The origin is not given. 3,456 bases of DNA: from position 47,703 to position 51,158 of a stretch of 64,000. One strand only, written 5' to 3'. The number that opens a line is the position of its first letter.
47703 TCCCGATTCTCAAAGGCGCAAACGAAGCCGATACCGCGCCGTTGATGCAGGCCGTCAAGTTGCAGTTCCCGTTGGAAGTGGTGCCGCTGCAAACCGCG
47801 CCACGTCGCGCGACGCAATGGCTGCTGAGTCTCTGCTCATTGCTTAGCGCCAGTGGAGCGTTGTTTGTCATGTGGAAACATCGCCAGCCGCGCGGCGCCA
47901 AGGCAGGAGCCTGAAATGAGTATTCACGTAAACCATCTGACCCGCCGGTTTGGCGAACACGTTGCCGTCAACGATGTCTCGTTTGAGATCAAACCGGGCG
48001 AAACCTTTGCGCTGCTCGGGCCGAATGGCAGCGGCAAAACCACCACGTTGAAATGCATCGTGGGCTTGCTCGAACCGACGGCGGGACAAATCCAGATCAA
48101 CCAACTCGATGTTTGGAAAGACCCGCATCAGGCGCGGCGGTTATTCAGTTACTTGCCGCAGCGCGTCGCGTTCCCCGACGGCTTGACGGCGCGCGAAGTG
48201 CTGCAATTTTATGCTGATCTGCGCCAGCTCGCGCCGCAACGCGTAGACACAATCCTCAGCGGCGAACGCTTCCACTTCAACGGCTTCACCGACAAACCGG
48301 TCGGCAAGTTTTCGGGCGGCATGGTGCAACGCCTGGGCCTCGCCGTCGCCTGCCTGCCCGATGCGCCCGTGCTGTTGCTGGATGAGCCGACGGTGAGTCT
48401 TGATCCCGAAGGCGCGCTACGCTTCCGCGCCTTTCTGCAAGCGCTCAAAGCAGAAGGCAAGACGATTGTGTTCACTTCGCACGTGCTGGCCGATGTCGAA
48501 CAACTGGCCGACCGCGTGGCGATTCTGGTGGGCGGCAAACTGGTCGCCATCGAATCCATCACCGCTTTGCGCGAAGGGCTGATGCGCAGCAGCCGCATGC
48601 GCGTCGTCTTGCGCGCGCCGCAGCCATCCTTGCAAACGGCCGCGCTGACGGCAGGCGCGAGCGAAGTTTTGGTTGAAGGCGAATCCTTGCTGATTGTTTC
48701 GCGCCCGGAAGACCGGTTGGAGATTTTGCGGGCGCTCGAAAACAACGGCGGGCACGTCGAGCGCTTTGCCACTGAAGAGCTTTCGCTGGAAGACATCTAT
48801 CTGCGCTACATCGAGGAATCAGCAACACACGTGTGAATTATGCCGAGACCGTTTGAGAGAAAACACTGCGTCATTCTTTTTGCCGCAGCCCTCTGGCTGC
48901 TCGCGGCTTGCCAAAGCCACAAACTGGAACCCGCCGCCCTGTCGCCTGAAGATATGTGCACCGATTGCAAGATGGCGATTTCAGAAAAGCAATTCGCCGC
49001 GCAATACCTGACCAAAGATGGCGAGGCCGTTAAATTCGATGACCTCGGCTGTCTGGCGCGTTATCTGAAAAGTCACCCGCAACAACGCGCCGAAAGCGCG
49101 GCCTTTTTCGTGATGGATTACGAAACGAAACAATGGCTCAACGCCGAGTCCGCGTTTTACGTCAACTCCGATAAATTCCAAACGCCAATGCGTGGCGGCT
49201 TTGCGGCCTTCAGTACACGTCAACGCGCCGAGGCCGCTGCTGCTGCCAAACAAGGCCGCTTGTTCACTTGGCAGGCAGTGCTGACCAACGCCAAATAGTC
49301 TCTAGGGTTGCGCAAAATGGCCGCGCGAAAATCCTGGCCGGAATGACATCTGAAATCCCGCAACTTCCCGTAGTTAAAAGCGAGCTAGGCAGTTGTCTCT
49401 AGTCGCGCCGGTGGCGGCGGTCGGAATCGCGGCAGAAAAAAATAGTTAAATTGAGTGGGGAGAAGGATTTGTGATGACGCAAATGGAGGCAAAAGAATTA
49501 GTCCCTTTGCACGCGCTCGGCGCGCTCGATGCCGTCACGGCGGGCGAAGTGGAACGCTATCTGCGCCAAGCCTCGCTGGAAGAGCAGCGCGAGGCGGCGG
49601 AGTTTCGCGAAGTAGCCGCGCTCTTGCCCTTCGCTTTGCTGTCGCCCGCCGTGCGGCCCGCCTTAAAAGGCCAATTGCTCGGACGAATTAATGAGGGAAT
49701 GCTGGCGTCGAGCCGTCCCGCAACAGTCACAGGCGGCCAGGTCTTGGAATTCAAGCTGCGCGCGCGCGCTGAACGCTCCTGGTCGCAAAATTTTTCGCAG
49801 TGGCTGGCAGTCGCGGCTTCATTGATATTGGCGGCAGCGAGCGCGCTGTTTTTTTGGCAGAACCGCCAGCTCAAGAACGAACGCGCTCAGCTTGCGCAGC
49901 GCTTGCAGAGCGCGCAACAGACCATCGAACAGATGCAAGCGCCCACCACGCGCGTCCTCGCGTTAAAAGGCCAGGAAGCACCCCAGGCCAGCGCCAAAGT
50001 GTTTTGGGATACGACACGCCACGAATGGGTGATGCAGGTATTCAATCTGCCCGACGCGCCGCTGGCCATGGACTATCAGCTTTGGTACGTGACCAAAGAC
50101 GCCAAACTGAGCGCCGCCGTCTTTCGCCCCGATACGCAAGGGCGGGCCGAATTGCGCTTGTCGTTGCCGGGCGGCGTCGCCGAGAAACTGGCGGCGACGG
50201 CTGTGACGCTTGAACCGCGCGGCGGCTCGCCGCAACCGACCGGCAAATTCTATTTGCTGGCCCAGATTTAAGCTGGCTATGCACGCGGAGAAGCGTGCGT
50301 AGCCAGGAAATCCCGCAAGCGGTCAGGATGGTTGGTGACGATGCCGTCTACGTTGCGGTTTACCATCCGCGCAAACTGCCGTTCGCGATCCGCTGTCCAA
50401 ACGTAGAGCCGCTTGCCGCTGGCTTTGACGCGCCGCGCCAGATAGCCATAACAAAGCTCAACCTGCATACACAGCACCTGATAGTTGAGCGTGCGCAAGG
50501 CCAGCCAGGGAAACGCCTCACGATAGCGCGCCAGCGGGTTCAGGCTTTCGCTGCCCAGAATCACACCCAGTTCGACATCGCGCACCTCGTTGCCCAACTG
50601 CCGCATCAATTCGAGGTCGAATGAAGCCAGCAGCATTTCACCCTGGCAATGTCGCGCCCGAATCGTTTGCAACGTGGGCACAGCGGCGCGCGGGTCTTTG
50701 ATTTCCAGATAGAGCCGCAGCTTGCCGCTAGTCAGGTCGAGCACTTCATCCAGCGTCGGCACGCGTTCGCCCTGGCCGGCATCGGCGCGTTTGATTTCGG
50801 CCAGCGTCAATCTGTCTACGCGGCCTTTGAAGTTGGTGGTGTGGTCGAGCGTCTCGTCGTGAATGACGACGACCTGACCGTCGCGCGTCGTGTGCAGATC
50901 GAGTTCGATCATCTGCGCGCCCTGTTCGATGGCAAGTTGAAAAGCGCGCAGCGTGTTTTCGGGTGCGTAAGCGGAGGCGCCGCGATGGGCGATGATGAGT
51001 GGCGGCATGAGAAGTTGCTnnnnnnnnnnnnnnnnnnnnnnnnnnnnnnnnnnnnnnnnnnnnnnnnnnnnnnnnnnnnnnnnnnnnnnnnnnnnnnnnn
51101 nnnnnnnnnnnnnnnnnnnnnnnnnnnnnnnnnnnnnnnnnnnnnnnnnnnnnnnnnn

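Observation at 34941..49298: nos cluster has nosDFL without nosY; the NosY-like permease sits ~12 kb upstream beside ric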

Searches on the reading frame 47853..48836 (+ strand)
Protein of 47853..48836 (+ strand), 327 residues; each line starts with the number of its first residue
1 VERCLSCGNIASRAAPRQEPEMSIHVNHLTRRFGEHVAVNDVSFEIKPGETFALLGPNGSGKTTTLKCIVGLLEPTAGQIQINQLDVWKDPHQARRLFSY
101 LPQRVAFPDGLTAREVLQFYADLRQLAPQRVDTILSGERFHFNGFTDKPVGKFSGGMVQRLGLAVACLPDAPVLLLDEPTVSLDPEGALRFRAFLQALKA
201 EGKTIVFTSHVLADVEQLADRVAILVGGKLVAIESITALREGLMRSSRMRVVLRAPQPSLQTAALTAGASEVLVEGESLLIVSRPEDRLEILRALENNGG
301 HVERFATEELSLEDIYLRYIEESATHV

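Call 5: search_protein_families(library=pfam, proteins=[window:47853-48836:+])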
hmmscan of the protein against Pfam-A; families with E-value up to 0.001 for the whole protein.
window:47853-48836:+ (327 aa): 6 families
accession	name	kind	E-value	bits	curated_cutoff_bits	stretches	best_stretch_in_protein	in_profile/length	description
PF00005.33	ABC_tran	-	1.7e-30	106.8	25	1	39-180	1-136/137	ABC transporter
PF13304.12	AAA_21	-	9.4e-14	52.6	27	1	147-210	232-298/304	AAA domain, putative AbiEii toxin, Type IV TA system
PF13732.12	DrrA1-3_C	-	2.7e-06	28.4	27.4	1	270-319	31-80/81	ATP-binding protein DrrA1-3-like, C-terminal domain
PF13555.12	AAA_29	-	8.5e-05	22.7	27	1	41-84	14-56/61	P-loop containing region of AAA domain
PF02463.25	SMC_N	-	0.00067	19.6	40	0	44-70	20-45/220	RecF/RecN/SMC N terminal domain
PF13476.12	AAA_23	-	0.00074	20.6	27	0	40-70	11-40/201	AAA domain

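Call 6: search_protein_families(library=ncbifam, proteins=[window:47853-48836:+])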
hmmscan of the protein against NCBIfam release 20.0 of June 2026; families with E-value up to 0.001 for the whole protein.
window:47853-48836:+ (327 aa): 189 families (the best 25 are shown)
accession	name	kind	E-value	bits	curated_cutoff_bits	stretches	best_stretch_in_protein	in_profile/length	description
TIGR01188.1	drrA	subfamily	2.5e-57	194.5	312.45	1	32-320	2-301/302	daunorubicin resistance ABC transporter, ATP-binding protein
TIGR03522.1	GldA_ABC_ATP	equivalog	7.1e-50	170.1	402.6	1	22-316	1-297/301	gliding motility-associated ABC transporter ATP-binding subunit GldA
TIGR03740.1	galliderm_ABC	subfamily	3.6e-44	151.1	309.75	1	25-232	2-204/223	lantibiotic protection ABC transporter ATP-binding subunit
NF010060.0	PRK13537.1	equivalog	4.4e-44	150.6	521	1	21-319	13-307/314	nodulation factor ABC transporter ATP-binding protein NodI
NF010059.0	PRK13536.1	equivalog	3.1e-42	144.5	549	1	11-319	31-335/342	nodulation factor ABC transporter ATP-binding protein NodI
NF033858.1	ABC2_perm_RbbA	equivalog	7.1e-42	143.3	1050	1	16-241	259-486/909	ribosome-associated ATPase/putative transporter RbbA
TIGR01288.1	nodI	equivalog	1.1e-39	136.3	424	1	21-319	2-296/303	nodulation factor ABC transporter ATP-binding protein NodI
NF008409.0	PRK11231.1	equivalog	3.8e-35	121.5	375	1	22-235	1-221/255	Fe(3+) dicitrate ABC transporter ATP-binding protein FecE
TIGR01189.1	ccmA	equivalog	4.8e-35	121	131.6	1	26-216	3-191/198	heme ABC exporter ATP-binding protein CcmA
TIGR03864.1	PQQ_ABC_ATP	hypoth_equivalog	1.6e-34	119.4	302.25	1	24-240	2-220/236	ABC transporter, ATP-binding subunit, PQQ-dependent alcohol dehydrogenase system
TIGR00968.1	3a0106s01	subfamily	1.4e-33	116.4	342.75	1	24-239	1-218/237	sulfate ABC transporter ATP-binding protein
TIGR04406.1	LPS_export_lptB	equivalog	2.3e-33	115.5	240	1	24-232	2-215/239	LPS export ABC transporter ATP-binding protein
TIGR01186.1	proV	subfamily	4.3e-32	111.6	326.6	1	33-233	3-211/363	betaine/proline/choline family ABC transporter ATP-binding protein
TIGR03375.1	type_I_sec_LssB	subfamily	1.9e-31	109.1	693.1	1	35-232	479-681/696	type I secretion system permease/ATPase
NF007082.0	PRK09536.1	equivalog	3.3e-31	108.8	537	1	22-233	2-220/402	corrinoid ABC transporter ATPase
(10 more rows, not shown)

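Call 8: search_solved_structures(query=window:47853-48836:+, max_evalue=1e-20)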
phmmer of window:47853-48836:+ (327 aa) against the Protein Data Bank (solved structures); distinct sequences matched with E-value up to 1e-20: 126 (the best 60 are shown).
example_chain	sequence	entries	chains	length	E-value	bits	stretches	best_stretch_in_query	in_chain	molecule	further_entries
7w01_A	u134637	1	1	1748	2.5e-58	201.1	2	22-241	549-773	Phospholipid-transporting ATPase ABCA3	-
7tdt_A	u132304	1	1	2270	1.6e-57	198.5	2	35-261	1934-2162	Phospholipid-transporting ATPase ABCA1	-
7tby_A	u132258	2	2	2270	1.6e-57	198.5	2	35-261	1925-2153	ATP-binding cassette, sub-family A (ABC1), member 1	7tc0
7tbz_A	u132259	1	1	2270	1.6e-57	198.5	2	35-261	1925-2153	ATP-binding cassette, sub-family A (ABC1), member 1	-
5xjy_A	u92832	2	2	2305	1.7e-57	198.4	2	35-261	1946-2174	ATP-binding cassette sub-family A member 1 | Phospholipid-transporting ATPase ABCA1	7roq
7w02_A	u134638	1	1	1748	1.7e-57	198.4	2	22-241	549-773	Phospholipid-transporting ATPase ABCA3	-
7tbw_A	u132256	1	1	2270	1.1e-56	195.7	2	35-261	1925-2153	ATP-binding cassette, sub-family A (ABC1), member 1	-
8edw_A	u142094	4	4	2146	4.2e-56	193.8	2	36-320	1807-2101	Phospholipid-transporting ATPase ABCA7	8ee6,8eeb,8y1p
8eop_A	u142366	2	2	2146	2.8e-55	191.1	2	36-320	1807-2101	Phospholipid-transporting ATPase ABCA7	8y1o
7lkp_A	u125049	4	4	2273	2.8e-53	184.5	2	37-241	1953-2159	Retinal-specific phospholipid-transporting ATPase ABCA4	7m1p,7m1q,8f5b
7e7i_A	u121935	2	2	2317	3e-53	184.4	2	37-241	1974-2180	Retinal-specific phospholipid-transporting ATPase ABCA4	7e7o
7lkz_A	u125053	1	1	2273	2e-52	181.8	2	37-241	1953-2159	Retinal-specific phospholipid-transporting ATPase ABCA4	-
7e7q_A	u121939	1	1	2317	2.1e-52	181.7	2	37-241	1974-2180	Retinal-specific phospholipid-transporting ATPase ABCA4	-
7o0y_B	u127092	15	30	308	1.4e-42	149.4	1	24-323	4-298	Probable ABC transporter ATP-binding protein NosF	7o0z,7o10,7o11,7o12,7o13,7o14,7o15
7qba_B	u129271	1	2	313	2.6e-42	148.5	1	23-323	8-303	Probable ABC transporter ATP-binding protein NosF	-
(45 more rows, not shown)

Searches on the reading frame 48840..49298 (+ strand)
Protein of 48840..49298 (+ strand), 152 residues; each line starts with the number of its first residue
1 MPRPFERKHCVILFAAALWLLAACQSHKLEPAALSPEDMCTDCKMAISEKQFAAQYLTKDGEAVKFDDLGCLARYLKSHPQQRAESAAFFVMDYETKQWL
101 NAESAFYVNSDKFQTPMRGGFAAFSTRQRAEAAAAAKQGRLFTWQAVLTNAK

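Call 5: search_protein_families(library=pfam, proteins=[window:48840-49298:+])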
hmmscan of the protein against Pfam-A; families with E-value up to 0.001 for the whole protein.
window:48840-49298:+ (152 aa): 1 family
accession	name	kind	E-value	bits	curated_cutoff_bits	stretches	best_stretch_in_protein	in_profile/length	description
PF05573.18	NosL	-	4.7e-16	59.8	24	1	31-147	1-126/131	NosL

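Call 6: search_protein_families(library=ncbifam, proteins=[window:48840-49298:+])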
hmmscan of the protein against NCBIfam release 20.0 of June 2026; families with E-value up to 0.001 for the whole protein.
window:48840-49298:+ (152 aa): 0 families

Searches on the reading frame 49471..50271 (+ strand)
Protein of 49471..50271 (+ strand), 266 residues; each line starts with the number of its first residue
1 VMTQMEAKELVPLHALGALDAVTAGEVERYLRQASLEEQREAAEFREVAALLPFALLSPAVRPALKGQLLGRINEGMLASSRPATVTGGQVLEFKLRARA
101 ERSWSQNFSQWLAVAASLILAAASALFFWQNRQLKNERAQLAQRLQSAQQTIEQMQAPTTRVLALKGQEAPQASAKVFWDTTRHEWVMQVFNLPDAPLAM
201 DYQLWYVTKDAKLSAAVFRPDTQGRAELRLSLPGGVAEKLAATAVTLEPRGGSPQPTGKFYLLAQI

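Call 5: search_protein_families(library=pfam, proteins=[window:49471-50271:+])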
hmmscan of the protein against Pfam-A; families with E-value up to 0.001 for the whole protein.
window:49471-50271:+ (266 aa): 1 family
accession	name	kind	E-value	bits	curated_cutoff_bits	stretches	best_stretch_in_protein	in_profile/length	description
PF10099.14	RskA_C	-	2.7e-22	79.9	29.4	1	111-258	1-133/135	Anti-sigma-K factor rskA, C-terminal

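Call 6: search_protein_families(library=ncbifam, proteins=[window:49471-50271:+])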
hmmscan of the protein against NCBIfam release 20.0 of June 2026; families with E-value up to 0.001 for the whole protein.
window:49471-50271:+ (266 aa): 2 families
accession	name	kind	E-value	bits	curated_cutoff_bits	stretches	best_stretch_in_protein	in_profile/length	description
NF052375.1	antisigma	equivalog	3.1e-27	96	100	1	11-259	2-216/217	anti-sigma factor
NF010501.0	PRK13920.1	subfamily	2.5e-13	50.2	225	1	6-262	3-209/213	putative anti-sigmaE protein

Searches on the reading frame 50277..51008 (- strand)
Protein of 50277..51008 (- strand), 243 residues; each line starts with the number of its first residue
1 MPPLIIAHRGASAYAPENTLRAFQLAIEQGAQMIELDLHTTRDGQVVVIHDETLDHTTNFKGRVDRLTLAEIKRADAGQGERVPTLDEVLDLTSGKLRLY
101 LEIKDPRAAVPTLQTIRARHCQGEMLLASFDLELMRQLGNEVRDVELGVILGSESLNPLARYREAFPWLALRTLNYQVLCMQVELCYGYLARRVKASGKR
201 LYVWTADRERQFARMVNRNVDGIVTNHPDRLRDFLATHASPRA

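Call 5: search_protein_families(library=pfam, proteins=[window:50277-51008:-])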
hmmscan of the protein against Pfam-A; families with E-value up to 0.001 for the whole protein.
window:50277-51008:- (243 aa): 2 families
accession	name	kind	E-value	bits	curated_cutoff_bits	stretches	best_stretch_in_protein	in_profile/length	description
PF03009.23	GDPD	-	6.7e-43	148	23.6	1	8-229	1-243/244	Glycerophosphoryl diester phosphodiesterase family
PF13653.12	GDPD_2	-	0.00024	21.9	27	1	200-229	1-30/30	Glycerophosphoryl diester phosphodiesterase family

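Call 6: search_protein_families(library=ncbifam, proteins=[window:50277-51008:-])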
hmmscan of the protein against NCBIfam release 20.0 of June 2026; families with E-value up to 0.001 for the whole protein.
window:50277-51008:- (243 aa): 4 families
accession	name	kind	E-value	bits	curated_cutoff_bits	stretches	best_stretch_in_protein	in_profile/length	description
NF006989.0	PRK09454.1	equivalog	4.5e-29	101.6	264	1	3-233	10-246/251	glycerophosphodiester phosphodiesterase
NF008354.0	PRK11143.1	equivalog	2.2e-17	63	254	1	3-61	31-89/359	glycerophosphodiester phosphodiesterase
NF053857.1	LysphglycPlipDStph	equivalog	2.8e-17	63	450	1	3-78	46-121/305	lysophosphatidylglycerol phospholipase D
NF041304.3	AvrBs2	equivalog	0.00017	19.7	1000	1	12-59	281-328/716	type III secretion system effector avirulence protein AvrBs2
